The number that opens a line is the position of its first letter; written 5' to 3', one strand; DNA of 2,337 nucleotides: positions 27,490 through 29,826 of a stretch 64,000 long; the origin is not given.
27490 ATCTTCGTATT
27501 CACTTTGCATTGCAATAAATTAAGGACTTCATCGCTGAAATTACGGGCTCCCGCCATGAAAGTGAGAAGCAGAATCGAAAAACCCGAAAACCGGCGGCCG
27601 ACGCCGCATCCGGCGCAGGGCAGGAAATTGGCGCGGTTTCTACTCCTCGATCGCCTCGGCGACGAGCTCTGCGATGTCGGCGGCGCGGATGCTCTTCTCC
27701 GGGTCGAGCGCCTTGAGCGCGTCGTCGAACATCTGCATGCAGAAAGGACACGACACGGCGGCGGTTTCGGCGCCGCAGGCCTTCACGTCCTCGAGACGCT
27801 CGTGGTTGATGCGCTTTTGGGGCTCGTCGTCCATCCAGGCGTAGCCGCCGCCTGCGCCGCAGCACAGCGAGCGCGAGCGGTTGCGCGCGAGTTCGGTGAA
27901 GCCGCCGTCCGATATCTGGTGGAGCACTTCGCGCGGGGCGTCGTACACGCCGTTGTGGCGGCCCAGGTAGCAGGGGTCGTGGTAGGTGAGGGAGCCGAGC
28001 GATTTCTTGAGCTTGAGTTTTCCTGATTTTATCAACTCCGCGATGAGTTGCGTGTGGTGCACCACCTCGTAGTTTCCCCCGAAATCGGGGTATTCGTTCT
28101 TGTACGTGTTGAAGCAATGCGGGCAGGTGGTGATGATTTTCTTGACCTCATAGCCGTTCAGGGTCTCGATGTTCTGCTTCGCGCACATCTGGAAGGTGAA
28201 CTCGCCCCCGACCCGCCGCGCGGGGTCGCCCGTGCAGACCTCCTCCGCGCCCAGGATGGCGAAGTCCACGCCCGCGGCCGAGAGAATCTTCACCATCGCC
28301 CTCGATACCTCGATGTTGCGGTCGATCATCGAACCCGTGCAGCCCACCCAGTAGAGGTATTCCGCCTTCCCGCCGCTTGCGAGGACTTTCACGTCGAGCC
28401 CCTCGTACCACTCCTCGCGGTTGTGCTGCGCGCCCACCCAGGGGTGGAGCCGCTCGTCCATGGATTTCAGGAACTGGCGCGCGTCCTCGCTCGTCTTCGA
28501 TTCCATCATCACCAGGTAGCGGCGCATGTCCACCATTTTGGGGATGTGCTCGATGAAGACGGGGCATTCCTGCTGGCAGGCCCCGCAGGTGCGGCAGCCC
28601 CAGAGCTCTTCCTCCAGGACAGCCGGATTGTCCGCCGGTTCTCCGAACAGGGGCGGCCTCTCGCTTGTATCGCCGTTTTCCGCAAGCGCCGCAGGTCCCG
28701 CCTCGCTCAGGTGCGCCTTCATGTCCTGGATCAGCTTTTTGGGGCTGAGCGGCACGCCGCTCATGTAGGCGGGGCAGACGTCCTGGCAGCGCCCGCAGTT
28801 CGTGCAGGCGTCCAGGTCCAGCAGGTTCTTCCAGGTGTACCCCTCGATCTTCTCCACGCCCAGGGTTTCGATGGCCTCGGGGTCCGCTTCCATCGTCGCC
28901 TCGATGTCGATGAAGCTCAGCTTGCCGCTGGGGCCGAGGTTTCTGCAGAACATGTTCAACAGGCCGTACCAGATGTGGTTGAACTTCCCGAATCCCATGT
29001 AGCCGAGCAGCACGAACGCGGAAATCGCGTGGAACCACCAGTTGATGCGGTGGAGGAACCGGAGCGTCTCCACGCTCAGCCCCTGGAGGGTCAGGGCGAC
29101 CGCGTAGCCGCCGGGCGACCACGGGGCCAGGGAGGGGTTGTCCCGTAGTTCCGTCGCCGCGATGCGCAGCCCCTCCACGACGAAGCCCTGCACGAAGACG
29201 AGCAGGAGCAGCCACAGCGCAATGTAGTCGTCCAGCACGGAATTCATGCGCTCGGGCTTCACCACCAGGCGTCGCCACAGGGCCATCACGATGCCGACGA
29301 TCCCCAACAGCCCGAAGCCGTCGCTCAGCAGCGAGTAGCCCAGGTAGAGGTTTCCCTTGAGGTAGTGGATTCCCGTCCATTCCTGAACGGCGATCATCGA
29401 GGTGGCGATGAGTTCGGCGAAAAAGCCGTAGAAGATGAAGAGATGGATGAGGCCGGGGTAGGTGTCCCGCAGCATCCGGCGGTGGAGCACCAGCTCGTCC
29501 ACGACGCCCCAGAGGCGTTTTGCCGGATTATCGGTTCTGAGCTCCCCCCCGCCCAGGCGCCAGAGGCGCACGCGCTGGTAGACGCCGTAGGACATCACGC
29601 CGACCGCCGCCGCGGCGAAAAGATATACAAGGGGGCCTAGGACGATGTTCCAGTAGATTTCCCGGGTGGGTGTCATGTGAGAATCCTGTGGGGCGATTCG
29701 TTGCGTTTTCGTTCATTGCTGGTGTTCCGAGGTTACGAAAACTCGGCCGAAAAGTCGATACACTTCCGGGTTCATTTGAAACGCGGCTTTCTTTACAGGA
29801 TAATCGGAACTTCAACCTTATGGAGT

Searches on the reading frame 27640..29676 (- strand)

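Call 63: search_protein_families(library=ncbifam, proteins=[window:27640-29676:-], max_evalue=0.00001)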
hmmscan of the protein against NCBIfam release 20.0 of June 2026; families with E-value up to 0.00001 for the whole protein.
window:27640-29676:- (678 aa): 13 families
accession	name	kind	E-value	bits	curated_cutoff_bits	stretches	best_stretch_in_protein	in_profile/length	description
NF004898.0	PRK06259.1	equivalog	1.1e-48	166.2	385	1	353-676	180-488/488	fumarate reductase (CoM/CoB) subunit TfrB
NF045670.1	quin_L_LdhH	equivalog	1.7e-33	115.9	800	1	402-672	434-705/706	L-lactate dehydrogenase (quinone) large subunit LdhH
NF008369.0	PRK11168.1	equivalog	5e-22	78.3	278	1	434-649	163-380/401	anaerobic glycerol-3-phosphate dehydrogenase subunit C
NF045724.1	ferredox_TmcB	equivalog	3.9e-18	65.2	735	1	289-662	41-416/430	electron transfer complex ferredoxin TmcB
NF045796.1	DsrK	equivalog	2.5e-17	62.7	400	1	503-617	254-379/453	sulfate reduction electron transfer complex DsrMKJOP subunit DsrK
NF045663.1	diclust_near_Sec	equivalog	2.3e-16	59.1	530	1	360-653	354-621/759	pyridine nucleotide-disulfide oxidoreductase/dicluster-binding protein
NF045711.1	sulf_resp_HmcF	equivalog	1.9e-13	50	750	1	504-652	268-427/457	sulfate respiration complex iron-sulfur protein HmcF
NF038018.1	qmoC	equivalog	2.3e-10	40.5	300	1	16-175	157-321/360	quinone-interacting membrane-bound oxidoreductase complex subunit QmoC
TIGR03379.1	glycerol3P_GlpC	equivalog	5.2e-10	38.6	279.9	1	442-649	166-376/397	anaerobic glycerol-3-phosphate dehydrogenase subunit GlpC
NF008434.0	PRK11274.1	equivalog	5.4e-10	38.8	333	1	441-643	171-381/409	glycolate oxidase subunit GlcF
TIGR03288.1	CoB_CoM_SS_B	equivalog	1.2e-06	28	345.15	1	599-652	186-239/290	CoB--CoM heterodisulfide reductase subunit B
NF042909.1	FMH_DH_FwdF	exception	1.6e-06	27.5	375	1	274-395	213-324/336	tungsten-dependent formylmethanofuran dehydrogenase subunit FwdF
TIGR03290.1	CoB_CoM_SS_C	equivalog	5e-06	26.6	160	0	352-389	39-76/144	CoB--CoM heterodisulfide reductase subunit C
